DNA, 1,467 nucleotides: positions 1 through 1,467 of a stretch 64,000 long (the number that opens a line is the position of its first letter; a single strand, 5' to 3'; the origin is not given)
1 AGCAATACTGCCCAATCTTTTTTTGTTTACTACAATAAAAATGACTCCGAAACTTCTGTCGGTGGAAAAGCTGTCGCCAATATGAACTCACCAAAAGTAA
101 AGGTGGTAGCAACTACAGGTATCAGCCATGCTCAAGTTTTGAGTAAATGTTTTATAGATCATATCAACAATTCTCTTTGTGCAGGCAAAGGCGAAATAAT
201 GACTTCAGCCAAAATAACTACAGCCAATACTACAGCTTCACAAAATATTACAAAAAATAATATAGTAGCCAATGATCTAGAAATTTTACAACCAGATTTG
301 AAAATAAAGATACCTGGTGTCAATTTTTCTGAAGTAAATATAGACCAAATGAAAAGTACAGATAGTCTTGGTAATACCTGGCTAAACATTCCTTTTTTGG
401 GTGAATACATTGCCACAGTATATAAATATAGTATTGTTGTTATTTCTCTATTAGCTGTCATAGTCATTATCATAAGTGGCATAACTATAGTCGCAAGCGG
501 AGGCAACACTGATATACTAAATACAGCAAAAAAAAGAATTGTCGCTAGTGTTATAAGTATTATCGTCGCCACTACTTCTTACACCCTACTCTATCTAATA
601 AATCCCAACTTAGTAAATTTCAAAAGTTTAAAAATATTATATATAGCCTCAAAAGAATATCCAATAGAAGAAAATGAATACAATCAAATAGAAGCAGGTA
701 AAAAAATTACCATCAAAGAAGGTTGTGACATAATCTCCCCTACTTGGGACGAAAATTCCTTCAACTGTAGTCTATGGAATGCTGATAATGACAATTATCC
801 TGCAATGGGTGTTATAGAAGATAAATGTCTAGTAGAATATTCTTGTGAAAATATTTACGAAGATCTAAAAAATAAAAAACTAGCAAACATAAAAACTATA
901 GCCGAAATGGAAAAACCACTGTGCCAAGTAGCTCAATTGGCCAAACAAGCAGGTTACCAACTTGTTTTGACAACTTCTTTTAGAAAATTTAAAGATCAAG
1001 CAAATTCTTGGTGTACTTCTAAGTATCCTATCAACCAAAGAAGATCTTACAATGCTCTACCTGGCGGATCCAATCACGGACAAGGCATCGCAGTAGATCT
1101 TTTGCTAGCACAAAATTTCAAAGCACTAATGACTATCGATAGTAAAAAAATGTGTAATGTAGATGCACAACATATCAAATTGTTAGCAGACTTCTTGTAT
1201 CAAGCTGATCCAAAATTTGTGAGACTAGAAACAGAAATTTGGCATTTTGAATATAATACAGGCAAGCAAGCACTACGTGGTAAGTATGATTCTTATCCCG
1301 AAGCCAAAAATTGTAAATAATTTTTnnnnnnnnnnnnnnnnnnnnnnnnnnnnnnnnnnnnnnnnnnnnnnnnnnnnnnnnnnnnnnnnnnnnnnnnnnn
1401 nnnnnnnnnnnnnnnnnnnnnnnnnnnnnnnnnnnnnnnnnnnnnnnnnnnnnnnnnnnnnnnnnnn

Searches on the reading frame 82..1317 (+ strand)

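Call 89: search_protein_families(library=pfam, max_evalue=0.01, proteins=[window:82-1317:+])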
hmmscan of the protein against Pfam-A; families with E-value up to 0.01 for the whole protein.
window:82-1317:+ (412 aa): 1 family
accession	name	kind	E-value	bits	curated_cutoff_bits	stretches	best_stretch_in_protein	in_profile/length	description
PF02557.22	VanY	-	4.1e-11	43.2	25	1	274-392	6-130/132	D-alanyl-D-alanine carboxypeptidase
